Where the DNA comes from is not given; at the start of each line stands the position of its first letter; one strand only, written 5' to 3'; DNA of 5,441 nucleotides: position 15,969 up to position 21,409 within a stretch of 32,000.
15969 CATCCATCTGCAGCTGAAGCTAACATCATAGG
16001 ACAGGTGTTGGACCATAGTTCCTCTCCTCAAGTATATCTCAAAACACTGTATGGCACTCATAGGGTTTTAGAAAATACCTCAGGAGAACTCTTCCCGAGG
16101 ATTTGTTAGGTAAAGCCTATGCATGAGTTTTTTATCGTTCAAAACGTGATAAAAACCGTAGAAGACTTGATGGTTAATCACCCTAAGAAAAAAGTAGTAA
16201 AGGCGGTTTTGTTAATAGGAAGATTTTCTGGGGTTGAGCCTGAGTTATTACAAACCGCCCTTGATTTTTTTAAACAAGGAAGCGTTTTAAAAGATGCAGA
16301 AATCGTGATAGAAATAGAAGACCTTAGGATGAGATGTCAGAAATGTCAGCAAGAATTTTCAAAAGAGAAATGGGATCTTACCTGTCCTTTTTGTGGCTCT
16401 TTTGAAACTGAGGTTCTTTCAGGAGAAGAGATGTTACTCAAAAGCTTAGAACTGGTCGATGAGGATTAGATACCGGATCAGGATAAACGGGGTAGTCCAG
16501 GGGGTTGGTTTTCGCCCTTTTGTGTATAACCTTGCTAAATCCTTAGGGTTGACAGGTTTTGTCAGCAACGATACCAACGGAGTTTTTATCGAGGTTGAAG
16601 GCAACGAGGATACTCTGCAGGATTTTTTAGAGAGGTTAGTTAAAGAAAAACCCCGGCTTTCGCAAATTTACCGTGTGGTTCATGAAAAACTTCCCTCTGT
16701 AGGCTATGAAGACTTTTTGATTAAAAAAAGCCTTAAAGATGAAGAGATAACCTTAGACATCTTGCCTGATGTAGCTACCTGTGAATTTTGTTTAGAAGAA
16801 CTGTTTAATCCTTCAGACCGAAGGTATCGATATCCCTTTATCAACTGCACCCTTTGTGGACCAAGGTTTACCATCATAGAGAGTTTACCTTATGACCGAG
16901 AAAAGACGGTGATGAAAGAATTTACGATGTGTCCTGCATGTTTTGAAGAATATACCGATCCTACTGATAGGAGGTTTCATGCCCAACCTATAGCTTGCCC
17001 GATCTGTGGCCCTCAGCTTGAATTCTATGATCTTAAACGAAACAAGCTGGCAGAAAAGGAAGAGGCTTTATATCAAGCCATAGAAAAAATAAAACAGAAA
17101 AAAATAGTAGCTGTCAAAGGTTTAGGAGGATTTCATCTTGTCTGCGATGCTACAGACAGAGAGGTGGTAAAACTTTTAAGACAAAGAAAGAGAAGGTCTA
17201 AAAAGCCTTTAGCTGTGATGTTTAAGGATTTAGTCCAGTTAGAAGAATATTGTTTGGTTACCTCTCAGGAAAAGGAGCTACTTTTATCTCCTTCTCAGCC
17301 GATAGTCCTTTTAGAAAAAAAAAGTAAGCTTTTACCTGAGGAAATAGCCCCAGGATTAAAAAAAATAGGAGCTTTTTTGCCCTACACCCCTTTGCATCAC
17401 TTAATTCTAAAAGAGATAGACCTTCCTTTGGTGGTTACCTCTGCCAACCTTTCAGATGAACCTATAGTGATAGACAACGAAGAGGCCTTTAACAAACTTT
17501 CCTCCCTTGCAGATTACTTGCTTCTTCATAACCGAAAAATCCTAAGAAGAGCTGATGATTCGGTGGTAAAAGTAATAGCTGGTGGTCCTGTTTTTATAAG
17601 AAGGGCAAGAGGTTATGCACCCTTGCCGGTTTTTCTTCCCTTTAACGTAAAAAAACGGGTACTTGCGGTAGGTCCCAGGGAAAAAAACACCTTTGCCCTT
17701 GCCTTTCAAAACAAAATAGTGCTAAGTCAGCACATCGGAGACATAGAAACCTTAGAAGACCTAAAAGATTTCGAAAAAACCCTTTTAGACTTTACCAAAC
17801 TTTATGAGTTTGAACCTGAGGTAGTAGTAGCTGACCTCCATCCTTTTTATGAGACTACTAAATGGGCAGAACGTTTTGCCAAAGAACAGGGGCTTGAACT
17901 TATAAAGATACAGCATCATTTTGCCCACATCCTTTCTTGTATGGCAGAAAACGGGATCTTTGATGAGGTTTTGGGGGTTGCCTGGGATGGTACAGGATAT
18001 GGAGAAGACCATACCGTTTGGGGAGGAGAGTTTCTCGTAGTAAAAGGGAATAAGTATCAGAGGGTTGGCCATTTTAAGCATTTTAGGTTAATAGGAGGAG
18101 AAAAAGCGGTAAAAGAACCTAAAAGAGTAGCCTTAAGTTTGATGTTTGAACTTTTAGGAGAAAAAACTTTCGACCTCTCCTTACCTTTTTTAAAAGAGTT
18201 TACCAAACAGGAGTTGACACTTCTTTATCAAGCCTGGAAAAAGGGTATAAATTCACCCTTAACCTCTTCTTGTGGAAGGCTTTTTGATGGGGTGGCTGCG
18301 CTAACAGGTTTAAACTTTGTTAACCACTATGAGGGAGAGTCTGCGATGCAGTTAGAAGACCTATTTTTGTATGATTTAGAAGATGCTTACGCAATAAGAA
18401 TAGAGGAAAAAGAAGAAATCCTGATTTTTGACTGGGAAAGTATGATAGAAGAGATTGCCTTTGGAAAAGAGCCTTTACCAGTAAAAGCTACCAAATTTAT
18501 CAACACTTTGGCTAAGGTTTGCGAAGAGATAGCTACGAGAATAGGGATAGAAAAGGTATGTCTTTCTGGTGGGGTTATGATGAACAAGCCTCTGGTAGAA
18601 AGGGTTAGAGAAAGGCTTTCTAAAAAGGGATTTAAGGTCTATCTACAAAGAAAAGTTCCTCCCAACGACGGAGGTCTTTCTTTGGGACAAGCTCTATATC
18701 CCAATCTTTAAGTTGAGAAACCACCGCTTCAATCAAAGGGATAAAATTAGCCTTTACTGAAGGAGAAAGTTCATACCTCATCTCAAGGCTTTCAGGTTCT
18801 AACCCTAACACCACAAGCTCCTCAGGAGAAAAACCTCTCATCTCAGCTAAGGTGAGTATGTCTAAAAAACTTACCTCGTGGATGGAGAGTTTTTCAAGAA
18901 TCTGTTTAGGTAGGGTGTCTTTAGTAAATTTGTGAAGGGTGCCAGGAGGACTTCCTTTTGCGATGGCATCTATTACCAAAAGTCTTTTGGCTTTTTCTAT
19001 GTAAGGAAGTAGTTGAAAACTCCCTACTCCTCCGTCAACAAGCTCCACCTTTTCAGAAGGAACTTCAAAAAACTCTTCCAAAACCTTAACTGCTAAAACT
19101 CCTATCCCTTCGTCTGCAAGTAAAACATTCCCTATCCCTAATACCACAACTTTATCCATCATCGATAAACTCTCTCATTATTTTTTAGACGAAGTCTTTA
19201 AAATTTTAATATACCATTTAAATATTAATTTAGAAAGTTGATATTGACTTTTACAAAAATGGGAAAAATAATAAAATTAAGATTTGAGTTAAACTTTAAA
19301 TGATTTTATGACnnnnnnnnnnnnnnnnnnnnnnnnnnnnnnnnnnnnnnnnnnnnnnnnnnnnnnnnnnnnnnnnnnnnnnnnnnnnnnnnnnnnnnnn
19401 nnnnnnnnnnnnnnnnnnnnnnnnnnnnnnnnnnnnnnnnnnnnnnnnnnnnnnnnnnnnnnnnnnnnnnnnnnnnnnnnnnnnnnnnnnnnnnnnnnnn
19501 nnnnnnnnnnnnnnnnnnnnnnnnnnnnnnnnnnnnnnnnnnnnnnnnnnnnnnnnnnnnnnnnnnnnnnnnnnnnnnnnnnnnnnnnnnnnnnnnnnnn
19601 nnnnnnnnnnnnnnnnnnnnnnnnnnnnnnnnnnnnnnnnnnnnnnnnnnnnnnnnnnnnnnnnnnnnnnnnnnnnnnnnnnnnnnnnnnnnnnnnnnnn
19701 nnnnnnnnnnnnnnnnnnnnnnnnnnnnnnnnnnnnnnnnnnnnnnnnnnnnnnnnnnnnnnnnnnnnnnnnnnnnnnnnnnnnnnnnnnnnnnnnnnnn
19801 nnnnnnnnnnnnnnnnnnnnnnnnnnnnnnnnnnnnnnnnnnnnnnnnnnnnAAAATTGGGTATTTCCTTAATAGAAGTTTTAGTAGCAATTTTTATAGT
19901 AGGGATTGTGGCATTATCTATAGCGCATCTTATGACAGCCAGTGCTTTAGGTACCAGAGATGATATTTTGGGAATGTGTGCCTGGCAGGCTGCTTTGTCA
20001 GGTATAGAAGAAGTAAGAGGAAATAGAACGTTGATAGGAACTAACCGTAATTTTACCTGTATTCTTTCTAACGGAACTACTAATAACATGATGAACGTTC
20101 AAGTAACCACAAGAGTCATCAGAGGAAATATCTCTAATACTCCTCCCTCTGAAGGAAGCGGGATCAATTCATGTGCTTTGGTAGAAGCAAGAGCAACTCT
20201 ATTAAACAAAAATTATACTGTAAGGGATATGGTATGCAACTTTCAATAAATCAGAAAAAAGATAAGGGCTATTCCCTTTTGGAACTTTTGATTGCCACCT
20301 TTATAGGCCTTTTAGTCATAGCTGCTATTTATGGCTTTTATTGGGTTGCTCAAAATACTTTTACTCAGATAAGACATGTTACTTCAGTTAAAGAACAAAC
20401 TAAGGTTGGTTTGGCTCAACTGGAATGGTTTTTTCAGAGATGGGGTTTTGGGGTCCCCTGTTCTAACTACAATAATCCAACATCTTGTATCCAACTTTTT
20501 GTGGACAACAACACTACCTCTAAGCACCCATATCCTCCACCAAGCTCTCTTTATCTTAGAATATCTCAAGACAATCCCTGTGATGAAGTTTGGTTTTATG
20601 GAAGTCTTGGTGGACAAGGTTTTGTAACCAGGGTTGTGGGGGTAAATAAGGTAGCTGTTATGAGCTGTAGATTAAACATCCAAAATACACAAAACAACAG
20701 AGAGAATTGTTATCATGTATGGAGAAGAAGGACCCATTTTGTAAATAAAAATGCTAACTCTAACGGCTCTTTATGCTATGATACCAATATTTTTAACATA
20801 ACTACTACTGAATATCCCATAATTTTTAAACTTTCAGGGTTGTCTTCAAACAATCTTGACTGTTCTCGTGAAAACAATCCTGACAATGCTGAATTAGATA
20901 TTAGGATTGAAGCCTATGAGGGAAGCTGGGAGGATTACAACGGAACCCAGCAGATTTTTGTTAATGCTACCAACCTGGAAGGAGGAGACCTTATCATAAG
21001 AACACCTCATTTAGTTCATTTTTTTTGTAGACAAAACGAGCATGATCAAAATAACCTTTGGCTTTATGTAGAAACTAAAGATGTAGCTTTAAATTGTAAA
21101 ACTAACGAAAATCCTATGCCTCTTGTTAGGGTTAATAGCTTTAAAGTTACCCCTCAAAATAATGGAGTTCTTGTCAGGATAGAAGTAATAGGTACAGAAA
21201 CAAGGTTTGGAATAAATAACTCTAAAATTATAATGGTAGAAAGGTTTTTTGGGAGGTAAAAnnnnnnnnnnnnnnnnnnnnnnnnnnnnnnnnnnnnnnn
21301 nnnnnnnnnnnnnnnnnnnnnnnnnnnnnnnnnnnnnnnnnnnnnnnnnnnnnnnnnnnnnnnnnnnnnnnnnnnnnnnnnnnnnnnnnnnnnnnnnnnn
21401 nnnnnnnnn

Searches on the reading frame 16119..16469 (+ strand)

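Call 9: search_protein_families(library=pfam, proteins=[window:16119-16469:+], max_evalue=0.00001)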
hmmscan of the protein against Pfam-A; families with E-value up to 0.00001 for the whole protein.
window:16119-16469:+ (116 aa): 1 family
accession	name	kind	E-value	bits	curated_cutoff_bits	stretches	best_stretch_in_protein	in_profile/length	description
PF01155.25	HypA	-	6.2e-31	107.2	28.9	1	1-111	1-111/112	Hydrogenase/urease nickel incorporation, metallochaperone, hypA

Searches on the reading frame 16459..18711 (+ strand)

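Call 9: search_protein_families(library=pfam, proteins=[window:16459-18711:+], max_evalue=0.00001)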
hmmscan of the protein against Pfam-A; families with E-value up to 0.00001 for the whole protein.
window:16459-18711:+ (750 aa): 5 families
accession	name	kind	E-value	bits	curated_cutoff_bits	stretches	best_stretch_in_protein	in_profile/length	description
PF22521.2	HypF_C_2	-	7.5e-76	255.5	27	1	506-744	1-241/241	Carbamoyltransferase, Kae1-like Domain, second subdomain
PF01300.24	Sua5_yciO_yrdC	-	1.2e-47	162.2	25.1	1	210-382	2-177/178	Telomere recombination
PF17788.7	HypF_C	-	4.4e-34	117.6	23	1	398-497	3-99/99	HypF Kae1-like domain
PF07503.17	zf-HYPF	-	2.1e-32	111.1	23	2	107-140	1-34/34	HypF finger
PF00708.24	Acylphosphatase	-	2.9e-23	82.4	22.5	1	5-86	1-83/85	Acylphosphatase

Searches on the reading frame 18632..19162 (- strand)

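Call 63: search_protein_families(library=pfam, proteins=[window:18632-19162:-], max_evalue=0.00001)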
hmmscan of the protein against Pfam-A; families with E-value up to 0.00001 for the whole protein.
window:18632-19162:- (176 aa): 1 family
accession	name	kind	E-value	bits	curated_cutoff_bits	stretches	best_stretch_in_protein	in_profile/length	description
PF01750.23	HycI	-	2.3e-27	95.8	23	1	25-149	4-129/130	Hydrogenase maturation protease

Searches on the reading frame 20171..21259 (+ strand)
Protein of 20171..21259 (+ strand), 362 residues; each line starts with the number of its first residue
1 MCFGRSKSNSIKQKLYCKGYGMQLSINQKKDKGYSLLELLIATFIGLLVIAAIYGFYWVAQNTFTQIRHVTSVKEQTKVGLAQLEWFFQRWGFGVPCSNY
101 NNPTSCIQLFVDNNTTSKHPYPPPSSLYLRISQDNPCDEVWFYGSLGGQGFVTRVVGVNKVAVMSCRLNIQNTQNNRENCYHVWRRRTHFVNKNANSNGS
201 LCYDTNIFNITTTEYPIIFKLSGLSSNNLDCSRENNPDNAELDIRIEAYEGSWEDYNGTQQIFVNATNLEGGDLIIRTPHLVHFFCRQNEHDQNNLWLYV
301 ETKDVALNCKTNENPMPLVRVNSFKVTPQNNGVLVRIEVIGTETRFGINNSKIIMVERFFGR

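Call 63: search_protein_families(library=pfam, proteins=[window:20171-21259:+], max_evalue=0.00001)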
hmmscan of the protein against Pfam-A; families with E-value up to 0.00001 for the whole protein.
window:20171-21259:+ (362 aa): 1 family
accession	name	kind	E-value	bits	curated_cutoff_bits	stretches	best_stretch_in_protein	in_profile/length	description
PF07963.17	N_methyl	-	8.6e-06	25.6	21.2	0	29-54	2-27/27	Prokaryotic N-terminal methylation motif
